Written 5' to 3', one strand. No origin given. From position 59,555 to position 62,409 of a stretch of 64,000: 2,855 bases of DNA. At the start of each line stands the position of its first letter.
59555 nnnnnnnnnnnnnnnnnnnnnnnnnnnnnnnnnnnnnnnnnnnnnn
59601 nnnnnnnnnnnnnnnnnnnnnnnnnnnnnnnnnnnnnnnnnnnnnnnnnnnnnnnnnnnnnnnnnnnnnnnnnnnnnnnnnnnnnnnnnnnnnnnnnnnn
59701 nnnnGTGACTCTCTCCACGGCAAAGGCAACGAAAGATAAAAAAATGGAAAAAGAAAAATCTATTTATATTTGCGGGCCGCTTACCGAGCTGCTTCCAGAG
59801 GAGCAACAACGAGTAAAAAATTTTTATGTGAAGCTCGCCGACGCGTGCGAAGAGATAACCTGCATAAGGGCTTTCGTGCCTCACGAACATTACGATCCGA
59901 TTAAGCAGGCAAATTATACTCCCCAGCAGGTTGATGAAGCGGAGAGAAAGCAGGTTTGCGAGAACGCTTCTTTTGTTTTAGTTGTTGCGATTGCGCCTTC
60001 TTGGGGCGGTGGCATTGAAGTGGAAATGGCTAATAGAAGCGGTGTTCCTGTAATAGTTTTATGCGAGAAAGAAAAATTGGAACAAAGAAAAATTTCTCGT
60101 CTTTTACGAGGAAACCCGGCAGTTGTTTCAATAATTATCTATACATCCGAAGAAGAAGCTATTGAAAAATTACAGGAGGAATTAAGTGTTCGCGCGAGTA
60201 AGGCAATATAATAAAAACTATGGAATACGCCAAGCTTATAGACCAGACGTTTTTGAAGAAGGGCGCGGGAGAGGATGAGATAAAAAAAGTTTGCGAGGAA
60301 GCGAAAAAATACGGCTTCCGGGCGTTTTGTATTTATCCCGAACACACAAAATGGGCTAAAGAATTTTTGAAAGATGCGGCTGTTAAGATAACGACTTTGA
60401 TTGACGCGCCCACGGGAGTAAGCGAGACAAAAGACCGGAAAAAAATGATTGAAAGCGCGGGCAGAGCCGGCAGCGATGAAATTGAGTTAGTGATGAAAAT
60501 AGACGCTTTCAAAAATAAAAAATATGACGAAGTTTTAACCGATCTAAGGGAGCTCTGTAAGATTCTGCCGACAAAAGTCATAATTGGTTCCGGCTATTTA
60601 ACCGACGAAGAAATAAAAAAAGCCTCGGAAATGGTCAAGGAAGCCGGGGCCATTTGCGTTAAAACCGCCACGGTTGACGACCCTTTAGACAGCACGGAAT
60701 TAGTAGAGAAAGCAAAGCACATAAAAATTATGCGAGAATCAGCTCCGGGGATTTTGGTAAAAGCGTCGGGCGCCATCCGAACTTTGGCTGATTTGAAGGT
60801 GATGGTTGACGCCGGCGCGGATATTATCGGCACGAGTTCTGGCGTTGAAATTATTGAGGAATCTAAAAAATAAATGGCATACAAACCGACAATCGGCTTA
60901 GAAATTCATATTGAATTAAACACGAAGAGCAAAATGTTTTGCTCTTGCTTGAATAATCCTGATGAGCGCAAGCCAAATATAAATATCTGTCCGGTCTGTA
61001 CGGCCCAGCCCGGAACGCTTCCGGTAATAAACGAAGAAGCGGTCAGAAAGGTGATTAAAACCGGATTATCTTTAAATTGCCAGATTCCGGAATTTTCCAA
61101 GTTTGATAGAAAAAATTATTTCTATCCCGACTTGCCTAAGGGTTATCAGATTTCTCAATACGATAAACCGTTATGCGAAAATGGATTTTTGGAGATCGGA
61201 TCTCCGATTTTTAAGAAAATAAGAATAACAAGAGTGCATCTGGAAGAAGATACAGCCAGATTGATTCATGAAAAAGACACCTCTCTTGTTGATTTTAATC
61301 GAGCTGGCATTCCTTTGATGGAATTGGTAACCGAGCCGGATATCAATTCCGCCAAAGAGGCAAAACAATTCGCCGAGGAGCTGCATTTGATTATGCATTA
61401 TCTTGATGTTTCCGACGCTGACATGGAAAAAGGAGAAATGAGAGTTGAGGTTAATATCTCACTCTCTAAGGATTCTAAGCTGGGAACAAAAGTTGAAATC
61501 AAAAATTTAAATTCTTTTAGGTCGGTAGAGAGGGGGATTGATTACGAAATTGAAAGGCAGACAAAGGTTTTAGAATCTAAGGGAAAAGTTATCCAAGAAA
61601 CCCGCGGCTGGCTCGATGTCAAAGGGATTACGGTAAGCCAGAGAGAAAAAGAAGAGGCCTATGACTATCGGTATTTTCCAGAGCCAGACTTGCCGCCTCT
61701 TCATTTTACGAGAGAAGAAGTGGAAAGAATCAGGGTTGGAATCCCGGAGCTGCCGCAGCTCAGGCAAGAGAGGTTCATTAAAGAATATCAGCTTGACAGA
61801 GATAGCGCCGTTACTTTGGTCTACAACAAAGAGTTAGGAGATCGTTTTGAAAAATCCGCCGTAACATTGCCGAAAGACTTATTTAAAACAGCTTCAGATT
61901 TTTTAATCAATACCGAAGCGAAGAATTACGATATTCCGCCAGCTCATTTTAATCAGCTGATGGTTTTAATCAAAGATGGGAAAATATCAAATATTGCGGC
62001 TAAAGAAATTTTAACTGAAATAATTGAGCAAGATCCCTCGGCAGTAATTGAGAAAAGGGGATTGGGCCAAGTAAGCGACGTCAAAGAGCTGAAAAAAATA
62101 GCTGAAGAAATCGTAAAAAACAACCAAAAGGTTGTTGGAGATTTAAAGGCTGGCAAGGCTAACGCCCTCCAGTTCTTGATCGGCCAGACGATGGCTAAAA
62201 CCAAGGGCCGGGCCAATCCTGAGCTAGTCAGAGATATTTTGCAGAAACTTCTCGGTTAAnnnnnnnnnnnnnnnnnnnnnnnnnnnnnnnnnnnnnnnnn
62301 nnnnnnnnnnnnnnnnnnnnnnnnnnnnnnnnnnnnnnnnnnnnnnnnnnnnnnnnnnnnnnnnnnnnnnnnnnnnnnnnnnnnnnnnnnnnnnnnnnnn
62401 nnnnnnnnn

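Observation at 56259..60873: Deoxynucleotide and thymidylate salvage cluster inserted where rplA-rplJ-rplL would be expected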

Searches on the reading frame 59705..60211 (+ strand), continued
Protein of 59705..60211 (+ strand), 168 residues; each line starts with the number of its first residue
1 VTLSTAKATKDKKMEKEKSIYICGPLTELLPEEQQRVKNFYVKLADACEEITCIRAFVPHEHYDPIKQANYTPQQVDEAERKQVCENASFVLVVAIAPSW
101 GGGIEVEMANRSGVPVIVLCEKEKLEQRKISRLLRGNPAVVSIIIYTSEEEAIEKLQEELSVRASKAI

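Call 66: find_encoding_contigs(protein=window:59744-60211:+, flank=10000, max_places=2)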
Protein window:59744-60211:+ (155 aa): no gene with exactly this product is on record in the collection.

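Call 68: search_dna_similar(query=window:59744-60211:+, collection=phages, mode=protein, max_rows=12, max_evalue=0.01)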
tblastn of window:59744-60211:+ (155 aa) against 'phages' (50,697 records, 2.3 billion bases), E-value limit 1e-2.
No match.

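Call 69: find_encoding_contigs(protein=P0008, flank=8000, max_places=1)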
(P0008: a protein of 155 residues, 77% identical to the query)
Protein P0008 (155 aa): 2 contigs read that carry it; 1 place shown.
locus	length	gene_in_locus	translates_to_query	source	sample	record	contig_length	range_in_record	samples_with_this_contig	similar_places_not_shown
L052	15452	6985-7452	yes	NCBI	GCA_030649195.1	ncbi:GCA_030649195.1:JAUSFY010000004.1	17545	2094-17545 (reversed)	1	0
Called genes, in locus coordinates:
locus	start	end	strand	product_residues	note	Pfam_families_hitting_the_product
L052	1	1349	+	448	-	PF00204:DNA_gyraseB, PF01751:Toprim, PF00986:DNA_gyraseB_C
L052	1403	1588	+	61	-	PF00584:SecE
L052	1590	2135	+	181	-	PF02357:NusG, PF00467:KOW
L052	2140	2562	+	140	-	PF03946:Ribosomal_L11_N, PF00298:Ribosomal_L11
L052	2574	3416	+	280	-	PF00383:dCMP_cyt_deam_1, PF14437:MafB19-deam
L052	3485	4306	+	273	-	PF00303:Thymidylat_synt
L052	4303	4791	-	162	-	PF01230:HIT (faint), PF11969:DcpS_C (weak)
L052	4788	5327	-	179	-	PF01467:CTP_transf_like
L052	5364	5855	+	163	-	PF00186:DHFR_1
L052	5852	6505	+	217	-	-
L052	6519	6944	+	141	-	PF00293:NUDIX, PF14815:NUDIX_4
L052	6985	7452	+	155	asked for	-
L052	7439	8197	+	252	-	PF01791:DeoC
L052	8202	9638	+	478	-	PF02934:GatB_N, PF02637:GatB_Yqey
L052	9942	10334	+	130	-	-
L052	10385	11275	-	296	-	PF01745:IPT, PF01715:IPPT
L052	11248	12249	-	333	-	PF00919:UPF0004, PF04055:Radical_SAM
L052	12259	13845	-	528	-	-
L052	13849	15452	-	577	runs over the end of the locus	PF07973:tRNA_SAD, PF00587:tRNA-synt_2b, PF03129:HGTP_anticodon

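Call 70: find_encoding_contigs(protein=P0009, flank=8000, max_places=1)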
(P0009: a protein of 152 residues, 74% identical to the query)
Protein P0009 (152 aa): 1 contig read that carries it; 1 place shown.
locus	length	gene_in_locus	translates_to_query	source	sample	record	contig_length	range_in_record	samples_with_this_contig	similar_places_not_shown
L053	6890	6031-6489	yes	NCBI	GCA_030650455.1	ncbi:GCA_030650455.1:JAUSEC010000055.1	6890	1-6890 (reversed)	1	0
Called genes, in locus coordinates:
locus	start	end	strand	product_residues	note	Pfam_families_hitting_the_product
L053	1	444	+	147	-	PF02357:NusG, PF00467:KOW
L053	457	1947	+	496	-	PF02310:B12-binding, PF04055:Radical_SAM, PF13282:DUF4070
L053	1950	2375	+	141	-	PF03946:Ribosomal_L11_N, PF00298:Ribosomal_L11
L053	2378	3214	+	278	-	PF00383:dCMP_cyt_deam_1, PF14437:MafB19-deam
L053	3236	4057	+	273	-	PF00303:Thymidylat_synt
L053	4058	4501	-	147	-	PF11969:DcpS_C, PF01230:HIT (weak)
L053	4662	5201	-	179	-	PF01467:CTP_transf_like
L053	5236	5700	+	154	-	PF00186:DHFR_1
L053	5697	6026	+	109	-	PF03819:MazG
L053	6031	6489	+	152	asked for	-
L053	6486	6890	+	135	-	PF02223:Thymidylate_kin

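Call 71: find_encoding_contigs(protein=P0007, flank=8000, max_places=1)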
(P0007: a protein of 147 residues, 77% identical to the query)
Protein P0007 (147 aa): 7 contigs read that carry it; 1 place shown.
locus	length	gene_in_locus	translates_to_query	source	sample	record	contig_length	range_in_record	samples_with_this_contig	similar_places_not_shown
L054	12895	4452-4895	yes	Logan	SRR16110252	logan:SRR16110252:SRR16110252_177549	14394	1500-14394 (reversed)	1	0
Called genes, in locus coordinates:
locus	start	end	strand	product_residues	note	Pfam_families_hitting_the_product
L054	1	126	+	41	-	?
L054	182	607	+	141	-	PF03946:Ribosomal_L11_N, PF00298:Ribosomal_L11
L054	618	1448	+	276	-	PF00383:dCMP_cyt_deam_1, PF14437:MafB19-deam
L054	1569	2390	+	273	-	PF00303:Thymidylat_synt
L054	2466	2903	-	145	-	PF11969:DcpS_C (weak), PF01230:HIT (weak)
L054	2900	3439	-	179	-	PF01467:CTP_transf_like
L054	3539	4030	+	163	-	PF00186:DHFR_1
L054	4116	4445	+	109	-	PF03819:MazG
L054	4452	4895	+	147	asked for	-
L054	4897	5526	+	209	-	PF00391:PEP-utilizers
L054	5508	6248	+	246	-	PF01791:DeoC (faint)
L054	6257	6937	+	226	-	-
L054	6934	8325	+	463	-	PF02934:GatB_N, PF02637:GatB_Yqey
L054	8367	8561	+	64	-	-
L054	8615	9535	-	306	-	PF01745:IPT, PF01715:IPPT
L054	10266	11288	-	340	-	PF00919:UPF0004, PF04055:Radical_SAM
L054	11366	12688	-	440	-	PF18915:DUF5667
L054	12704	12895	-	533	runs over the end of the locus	-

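Call 88: search_protein_families(library=pfam, proteins=[L054:4897-5526:+, L054:6257-6937:+, L052:5852-6505:+], max_evalue=0.01)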
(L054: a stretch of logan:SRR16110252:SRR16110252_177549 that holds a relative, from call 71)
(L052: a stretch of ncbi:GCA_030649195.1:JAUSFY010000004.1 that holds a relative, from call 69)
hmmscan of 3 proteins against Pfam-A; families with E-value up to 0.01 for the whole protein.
L054:4897-5526:+ (209 aa): 1 family
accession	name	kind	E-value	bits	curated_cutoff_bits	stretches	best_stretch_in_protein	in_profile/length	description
PF00391.29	PEP-utilizers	-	3.9e-21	74.9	23.1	1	135-197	3-65/72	PEP-utilising enzyme, mobile domain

L054:6257-6937:+ (226 aa): 0 families

L052:5852-6505:+ (217 aa): 0 families

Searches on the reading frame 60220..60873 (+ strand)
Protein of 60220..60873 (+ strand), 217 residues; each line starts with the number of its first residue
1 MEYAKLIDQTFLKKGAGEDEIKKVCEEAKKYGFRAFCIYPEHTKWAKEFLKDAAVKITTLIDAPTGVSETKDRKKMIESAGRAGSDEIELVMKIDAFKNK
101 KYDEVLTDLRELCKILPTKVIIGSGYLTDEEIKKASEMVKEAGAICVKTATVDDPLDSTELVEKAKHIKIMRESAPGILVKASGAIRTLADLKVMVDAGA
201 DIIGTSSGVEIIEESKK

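Call 3: search_protein_families(library=pfam, proteins=[window:60220-60873:+], max_evalue=0.01)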
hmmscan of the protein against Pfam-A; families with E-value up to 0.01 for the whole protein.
window:60220-60873:+ (217 aa): 2 families
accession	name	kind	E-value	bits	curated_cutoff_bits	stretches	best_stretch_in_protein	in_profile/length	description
PF01791.15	DeoC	-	1.9e-06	28.1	23.8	1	6-208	5-223/229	DeoC/LacD family aldolase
PF18152.6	DAHP_snth_FXD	-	0.0011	19.2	27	0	12-39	5-32/67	DAHP synthase ferredoxin-like domain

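Call 4: search_protein_families(library=ncbifam, proteins=[window:60220-60873:+], max_evalue=0.01)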
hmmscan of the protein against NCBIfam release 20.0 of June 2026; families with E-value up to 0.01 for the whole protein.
window:60220-60873:+ (217 aa): 3 families
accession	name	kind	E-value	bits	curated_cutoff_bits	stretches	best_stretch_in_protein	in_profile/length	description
TIGR00126.1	deoC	equivalog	3.7e-46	157.2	117.3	1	2-212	1-210/211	deoxyribose-phosphate aldolase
NF053743.1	LipS2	equivalog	0.0035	16.8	270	0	20-107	62-155/292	LipS2 family lipoyl synthase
TIGR00162.1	TIGR00162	hypoth_equivalog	0.0068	15.8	200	0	148-211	136-197/260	proteasome assembly chaperone family protein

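Call 61: search_protein_families(library=padloc, proteins=[window:60220-60873:+], max_evalue=0.01)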
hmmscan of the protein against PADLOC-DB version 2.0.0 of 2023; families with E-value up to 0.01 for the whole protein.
window:60220-60873:+ (217 aa): 0 families

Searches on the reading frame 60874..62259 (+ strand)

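Call 3: search_protein_families(library=pfam, proteins=[window:60874-62259:+], max_evalue=0.01)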
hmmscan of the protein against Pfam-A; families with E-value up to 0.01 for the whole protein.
window:60874-62259:+ (461 aa): 2 families
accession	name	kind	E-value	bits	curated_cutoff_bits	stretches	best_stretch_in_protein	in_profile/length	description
PF02934.20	GatB_N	-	1.9e-115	385.2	23.4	1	6-283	2-276/277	GatB/GatE catalytic domain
PF02637.23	GatB_Yqey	-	2.2e-33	115.7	27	1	347-460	33-148/148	GatB domain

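Call 4: search_protein_families(library=ncbifam, proteins=[window:60874-62259:+], max_evalue=0.01)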
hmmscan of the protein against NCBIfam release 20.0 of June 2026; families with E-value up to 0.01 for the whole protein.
window:60874-62259:+ (461 aa): 9 families
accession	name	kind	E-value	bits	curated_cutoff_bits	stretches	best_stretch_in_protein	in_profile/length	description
NF004012.0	PRK05477.1-2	equivalog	7.6e-179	595.4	338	1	2-460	3-478/481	Asp-tRNA(Asn)/Glu-tRNA(Gln) amidotransferase subunit GatB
TIGR00133.1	gatB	equivalog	1e-157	525.6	314.8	1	2-460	3-480/481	Asp-tRNA(Asn)/Glu-tRNA(Gln) amidotransferase subunit GatB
NF004014.0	PRK05477.1-4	equivalog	4.1e-157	523.7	414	1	1-460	1-474/475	Asp-tRNA(Asn)/Glu-tRNA(Gln) amidotransferase subunit GatB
NF004015.0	PRK05477.1-5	equivalog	2.8e-141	471.5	628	1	5-460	17-486/488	Asp-tRNA(Asn)/Glu-tRNA(Gln) amidotransferase subunit GatB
NF004011.1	PRK05477.1-1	equivalog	1.4e-137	459.3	680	1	1-458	1-471/475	Asp-tRNA(Asn)/Glu-tRNA(Gln) amidotransferase subunit GatB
NF004013.0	PRK05477.1-3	equivalog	9.3e-133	443.3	653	1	2-458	16-497/501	Asp-tRNA(Asn)/Glu-tRNA(Gln) amidotransferase subunit GatB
NF003107.0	PRK04028.1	equivalog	1e-50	172.8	456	3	241-459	405-623/630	Glu-tRNA(Gln) amidotransferase subunit GatE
TIGR00134.1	gatE_arch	equivalog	1.4e-45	155.7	319.55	3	266-459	421-617/622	Glu-tRNA(Gln) amidotransferase subunit GatE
NF011291.0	PRK14703.1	equivalog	7.7e-23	80.6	681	1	295-460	597-767/769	glutamine--tRNA ligase/YqeY domain fusion protein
